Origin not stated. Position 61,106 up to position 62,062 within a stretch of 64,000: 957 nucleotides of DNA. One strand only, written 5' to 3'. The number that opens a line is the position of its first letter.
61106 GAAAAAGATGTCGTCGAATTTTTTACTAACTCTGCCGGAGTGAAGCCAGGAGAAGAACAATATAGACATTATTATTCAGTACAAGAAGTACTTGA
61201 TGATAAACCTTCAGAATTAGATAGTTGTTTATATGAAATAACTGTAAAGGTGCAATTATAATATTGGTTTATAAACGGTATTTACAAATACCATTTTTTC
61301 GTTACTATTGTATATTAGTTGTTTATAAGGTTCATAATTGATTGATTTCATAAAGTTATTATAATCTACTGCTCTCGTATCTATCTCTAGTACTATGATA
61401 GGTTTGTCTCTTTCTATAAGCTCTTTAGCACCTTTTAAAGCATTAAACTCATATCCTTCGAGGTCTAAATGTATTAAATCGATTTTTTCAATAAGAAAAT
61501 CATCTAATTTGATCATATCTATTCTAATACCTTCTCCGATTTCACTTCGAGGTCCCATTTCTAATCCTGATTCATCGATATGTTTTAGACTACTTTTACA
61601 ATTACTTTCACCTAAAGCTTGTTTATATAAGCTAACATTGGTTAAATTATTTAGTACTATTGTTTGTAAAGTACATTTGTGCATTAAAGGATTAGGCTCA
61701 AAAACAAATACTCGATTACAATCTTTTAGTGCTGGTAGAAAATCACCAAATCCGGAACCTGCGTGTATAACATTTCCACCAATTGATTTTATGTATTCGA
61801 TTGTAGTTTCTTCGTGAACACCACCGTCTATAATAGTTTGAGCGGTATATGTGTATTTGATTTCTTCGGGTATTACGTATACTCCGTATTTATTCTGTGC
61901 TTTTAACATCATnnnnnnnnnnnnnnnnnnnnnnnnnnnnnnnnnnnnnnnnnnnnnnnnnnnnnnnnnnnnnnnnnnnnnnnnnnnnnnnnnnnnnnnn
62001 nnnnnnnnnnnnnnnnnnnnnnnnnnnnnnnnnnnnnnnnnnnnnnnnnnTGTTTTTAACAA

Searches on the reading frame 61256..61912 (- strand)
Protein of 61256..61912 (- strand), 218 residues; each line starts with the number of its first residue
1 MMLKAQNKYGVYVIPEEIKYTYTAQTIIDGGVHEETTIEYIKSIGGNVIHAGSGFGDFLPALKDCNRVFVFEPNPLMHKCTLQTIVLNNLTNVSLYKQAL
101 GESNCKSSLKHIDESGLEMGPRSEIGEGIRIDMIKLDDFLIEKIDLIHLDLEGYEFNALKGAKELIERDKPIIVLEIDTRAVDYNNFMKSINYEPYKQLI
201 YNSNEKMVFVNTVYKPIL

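Call 62: search_protein_families(library=phrogs, proteins=[window:61256-61912:-], max_evalue=0.00001)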
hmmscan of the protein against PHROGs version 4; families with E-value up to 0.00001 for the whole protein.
window:61256-61912:- (218 aa): 1 family
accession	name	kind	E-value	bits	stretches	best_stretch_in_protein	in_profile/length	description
phrog_8156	-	other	1.5e-21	77.8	1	46-195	52-211/244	methyltransferase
